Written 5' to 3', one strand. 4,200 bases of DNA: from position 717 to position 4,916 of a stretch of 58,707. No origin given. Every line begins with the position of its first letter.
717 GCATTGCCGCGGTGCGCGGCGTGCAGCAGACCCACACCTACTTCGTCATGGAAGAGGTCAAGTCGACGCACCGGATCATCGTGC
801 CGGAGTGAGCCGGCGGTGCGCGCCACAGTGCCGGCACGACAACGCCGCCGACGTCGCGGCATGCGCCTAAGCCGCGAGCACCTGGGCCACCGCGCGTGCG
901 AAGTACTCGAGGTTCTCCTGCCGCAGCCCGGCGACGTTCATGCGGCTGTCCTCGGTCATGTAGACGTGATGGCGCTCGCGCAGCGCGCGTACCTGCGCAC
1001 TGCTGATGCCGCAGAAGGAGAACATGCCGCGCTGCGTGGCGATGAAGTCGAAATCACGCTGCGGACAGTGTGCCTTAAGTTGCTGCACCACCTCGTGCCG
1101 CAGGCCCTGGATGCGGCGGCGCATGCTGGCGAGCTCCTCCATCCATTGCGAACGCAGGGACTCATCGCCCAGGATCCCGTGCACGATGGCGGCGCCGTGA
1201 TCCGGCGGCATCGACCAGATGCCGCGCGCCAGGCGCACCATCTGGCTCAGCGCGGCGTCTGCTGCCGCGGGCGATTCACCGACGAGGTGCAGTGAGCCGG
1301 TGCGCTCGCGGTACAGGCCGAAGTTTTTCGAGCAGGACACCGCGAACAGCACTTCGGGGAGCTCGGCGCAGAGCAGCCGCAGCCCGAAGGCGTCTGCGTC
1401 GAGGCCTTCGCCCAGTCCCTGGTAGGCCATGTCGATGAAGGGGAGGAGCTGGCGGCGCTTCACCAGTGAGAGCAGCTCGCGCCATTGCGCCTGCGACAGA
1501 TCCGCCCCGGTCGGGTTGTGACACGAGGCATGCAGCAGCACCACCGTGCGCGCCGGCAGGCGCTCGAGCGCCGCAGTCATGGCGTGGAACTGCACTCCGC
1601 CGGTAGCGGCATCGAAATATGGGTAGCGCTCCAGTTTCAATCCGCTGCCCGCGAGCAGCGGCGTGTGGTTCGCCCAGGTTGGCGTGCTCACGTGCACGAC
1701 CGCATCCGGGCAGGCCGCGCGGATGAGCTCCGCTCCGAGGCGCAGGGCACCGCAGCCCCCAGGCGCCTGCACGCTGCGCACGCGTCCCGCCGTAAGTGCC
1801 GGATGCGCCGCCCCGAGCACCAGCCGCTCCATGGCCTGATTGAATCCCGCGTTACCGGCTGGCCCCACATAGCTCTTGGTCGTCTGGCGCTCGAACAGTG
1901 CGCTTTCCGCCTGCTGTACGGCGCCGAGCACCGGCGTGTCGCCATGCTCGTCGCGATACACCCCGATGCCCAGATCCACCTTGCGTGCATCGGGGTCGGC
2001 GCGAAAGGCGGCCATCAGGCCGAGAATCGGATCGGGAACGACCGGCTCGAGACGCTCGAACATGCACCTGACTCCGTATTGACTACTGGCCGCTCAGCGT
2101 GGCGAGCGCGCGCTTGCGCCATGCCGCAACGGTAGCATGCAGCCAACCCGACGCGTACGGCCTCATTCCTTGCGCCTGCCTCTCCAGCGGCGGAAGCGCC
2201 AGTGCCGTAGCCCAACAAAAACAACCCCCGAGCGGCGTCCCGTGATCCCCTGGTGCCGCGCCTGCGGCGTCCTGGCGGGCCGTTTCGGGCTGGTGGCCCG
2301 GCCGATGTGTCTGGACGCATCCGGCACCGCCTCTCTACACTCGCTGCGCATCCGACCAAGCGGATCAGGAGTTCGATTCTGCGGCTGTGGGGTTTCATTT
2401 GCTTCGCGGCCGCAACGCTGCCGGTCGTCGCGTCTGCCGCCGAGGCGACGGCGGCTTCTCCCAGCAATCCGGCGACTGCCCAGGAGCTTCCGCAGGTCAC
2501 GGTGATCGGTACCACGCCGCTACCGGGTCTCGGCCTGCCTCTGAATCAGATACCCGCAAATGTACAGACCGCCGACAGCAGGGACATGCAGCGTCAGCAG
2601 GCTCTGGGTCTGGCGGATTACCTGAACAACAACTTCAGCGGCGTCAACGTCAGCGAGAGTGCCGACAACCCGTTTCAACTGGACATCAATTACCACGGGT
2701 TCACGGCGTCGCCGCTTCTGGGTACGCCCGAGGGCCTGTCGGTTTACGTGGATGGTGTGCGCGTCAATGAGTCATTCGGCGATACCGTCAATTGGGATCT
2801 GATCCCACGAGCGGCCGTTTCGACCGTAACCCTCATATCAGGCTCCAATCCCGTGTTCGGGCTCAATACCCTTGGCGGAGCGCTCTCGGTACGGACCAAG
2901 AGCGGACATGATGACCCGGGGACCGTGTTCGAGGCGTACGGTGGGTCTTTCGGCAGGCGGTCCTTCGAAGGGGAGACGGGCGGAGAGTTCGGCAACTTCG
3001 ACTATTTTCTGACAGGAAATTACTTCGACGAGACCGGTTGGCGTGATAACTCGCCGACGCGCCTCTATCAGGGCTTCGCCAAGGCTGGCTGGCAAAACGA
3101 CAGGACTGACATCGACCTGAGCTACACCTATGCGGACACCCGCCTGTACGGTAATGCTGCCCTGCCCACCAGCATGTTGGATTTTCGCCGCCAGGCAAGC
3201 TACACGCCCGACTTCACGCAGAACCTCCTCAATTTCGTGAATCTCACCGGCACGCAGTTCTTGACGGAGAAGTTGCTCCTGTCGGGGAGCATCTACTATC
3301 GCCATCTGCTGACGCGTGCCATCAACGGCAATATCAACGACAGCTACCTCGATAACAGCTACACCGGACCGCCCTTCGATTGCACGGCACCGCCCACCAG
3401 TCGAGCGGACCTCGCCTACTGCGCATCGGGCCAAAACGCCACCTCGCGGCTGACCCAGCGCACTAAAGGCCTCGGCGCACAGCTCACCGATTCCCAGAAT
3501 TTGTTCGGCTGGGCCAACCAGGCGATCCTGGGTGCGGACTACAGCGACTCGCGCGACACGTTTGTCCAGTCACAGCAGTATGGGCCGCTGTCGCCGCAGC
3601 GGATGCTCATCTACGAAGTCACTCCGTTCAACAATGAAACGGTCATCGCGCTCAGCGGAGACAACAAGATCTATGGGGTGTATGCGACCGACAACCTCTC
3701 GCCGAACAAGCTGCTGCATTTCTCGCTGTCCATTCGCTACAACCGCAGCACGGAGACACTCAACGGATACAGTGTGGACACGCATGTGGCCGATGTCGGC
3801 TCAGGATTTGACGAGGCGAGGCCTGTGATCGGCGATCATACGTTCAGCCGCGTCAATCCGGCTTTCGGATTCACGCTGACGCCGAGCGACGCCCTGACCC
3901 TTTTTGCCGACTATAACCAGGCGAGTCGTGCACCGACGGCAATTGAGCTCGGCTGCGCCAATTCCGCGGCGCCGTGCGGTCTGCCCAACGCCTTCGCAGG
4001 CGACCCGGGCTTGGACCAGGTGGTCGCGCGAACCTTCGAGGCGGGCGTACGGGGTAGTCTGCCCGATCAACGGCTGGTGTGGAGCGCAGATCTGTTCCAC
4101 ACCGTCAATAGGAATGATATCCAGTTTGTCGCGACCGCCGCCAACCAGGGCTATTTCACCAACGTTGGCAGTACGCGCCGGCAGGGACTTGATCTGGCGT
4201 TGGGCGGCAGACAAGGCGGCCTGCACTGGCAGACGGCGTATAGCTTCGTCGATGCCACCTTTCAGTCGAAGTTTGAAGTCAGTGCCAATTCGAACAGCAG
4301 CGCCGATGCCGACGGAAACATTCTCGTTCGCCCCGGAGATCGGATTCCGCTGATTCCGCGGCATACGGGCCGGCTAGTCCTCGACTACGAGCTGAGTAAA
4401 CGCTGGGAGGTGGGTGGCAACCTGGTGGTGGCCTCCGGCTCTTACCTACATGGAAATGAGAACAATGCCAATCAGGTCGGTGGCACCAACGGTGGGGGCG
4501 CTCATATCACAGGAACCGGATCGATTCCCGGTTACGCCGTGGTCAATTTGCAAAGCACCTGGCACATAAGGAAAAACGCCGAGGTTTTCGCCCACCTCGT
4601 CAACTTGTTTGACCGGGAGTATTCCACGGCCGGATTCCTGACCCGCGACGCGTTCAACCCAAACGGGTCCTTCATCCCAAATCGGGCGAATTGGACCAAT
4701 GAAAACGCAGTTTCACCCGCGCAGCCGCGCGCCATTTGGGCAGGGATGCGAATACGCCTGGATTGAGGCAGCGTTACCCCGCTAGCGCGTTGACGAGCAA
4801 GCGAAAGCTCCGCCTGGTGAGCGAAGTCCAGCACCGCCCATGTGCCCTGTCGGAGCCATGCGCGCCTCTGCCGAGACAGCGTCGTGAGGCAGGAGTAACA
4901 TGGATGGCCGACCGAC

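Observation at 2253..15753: Lanthanide-type xoxF heads a long gene string with a non-canonical accessory set: candidate undescribed lanthanide/metal acquisition and handling system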

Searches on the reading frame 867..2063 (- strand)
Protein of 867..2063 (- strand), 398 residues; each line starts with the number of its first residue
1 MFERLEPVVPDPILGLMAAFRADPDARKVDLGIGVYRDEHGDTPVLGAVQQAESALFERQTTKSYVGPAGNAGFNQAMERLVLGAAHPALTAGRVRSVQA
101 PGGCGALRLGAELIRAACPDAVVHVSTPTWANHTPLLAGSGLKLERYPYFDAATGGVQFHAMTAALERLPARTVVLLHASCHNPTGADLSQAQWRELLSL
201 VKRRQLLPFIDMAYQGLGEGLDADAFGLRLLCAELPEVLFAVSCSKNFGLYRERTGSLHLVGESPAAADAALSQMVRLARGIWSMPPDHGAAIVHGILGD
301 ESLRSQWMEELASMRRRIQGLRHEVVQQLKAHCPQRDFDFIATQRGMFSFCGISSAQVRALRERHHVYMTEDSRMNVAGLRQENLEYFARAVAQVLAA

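Call 9: search_protein_families(library=pfam, proteins=[window:867-2063:-], max_evalue=0.0001)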
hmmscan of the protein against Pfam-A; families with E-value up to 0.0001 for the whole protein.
window:867-2063:- (398 aa): 1 family
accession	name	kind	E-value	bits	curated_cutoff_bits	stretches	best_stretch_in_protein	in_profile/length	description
PF00155.27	Aminotran_1_2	-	6.5e-71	239.8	19.7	1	27-391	2-360/361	Aminotransferase class I and II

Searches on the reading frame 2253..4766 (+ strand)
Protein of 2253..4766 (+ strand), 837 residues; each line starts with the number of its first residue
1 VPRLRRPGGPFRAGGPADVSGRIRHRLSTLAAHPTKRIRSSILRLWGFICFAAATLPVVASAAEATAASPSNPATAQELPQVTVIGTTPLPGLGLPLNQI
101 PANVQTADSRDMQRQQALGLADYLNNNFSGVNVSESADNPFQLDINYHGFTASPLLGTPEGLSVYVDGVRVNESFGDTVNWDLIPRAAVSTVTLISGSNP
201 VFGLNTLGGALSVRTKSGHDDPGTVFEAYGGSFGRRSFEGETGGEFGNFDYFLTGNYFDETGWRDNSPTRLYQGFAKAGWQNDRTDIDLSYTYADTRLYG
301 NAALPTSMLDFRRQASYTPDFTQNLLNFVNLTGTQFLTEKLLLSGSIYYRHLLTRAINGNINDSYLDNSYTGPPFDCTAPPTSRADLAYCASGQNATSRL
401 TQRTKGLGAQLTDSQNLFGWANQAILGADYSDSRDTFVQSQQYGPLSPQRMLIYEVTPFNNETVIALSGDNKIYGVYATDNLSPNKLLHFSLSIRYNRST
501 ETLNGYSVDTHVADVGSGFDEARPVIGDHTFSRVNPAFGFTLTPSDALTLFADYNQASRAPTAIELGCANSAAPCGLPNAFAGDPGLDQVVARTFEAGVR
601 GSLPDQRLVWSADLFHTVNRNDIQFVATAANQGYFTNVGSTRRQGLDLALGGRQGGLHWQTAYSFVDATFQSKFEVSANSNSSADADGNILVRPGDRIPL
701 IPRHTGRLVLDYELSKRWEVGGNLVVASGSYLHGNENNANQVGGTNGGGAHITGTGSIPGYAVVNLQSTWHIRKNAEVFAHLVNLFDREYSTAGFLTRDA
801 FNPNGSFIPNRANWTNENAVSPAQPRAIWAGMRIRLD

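Call 3: search_protein_families(library=pfam, proteins=[window:2253-4766:+], max_evalue=0.01)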
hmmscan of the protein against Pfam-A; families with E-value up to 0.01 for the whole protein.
window:2253-4766:+ (837 aa): 2 families
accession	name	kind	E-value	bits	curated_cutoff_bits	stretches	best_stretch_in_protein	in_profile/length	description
PF00593.30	TonB_dep_Rec_b-barrel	-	2.5e-38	133.5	27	1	241-785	13-436/436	TonB dependent receptor-like, beta-barrel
PF07715.20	Plug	-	6.2e-13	49.6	23.9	1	97-210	2-107/107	TonB-dependent Receptor Plug Domain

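Call 4: search_protein_families(library=ncbifam, proteins=[window:2253-4766:+], max_evalue=0.01)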
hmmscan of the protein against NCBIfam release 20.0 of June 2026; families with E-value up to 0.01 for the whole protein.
window:2253-4766:+ (837 aa): 13 families
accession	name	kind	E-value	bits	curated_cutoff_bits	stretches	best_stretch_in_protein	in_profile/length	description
TIGR01783.1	TonB-siderophor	subfamily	4.7e-36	124.6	223.5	2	525-798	399-629/649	TonB-dependent siderophore receptor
TIGR01785.1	TonB-hemin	subfamily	3.6e-32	111.6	316.85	2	403-792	303-656/677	TonB-dependent heme/hemoglobin receptor family protein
TIGR01786.1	TonB-hemlactrns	subfamily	1.2e-26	93.3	323.75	2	450-793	383-689/719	TonB-dependent hemoglobin/transferrin/lactoferrin family receptor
NF041535.1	TonB_rec_PqqU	equivalog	1.8e-24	86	1200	2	527-792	415-645/676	TonB-dependent receptor PqqU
TIGR01779.1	TonB-B12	equivalog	1.6e-16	60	599.7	2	98-339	43-280/614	TonB-dependent vitamin B12 receptor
NF007926.1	PRK10641.1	equivalog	4.8e-09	35.3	836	1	96-264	40-201/617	TonB-dependent vitamin B12 receptor BtuB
NF053590.1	TonB_dep_TOL0244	equivalog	6.7e-09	34.9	645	1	532-671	358-495/604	TOL_0244 family TonB-dependent receptor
NF007349.0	PRK09840.1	equivalog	5.2e-06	24.7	686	1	548-792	529-735/760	catecholate siderophore receptor Fiu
NF052649.1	TonRcptRhtA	equivalog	0.00031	19.1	1100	0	164-223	113-173/744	TonB-dependent siderophore receptor RhtA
TIGR01778.1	TonB-copper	equivalog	0.00039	19.3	472.45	1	699-791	522-603/637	TonB-dependent copper receptor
NF010048.1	PRK13524.1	subfamily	0.00047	18.7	493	1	694-793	623-714/744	FepA family TonB-dependent siderophore receptor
NF049944.1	TonB_dep_PUIUD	equivalog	0.0034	15.8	850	1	164-257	115-216/686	TonB-dependent receptor, PUIUD motif-type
NF007447.0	PRK10003.1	equivalog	0.0094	14.3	666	0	757-792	670-705/727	ferric-rhodotorulic acid/ferric-coprogen receptor FhuE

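Call 60: search_solved_structures(query=window:2253-4766:+, max_evalue=0.00001)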
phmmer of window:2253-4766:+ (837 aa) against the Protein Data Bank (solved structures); distinct sequences matched with E-value up to 0.00001: 0.
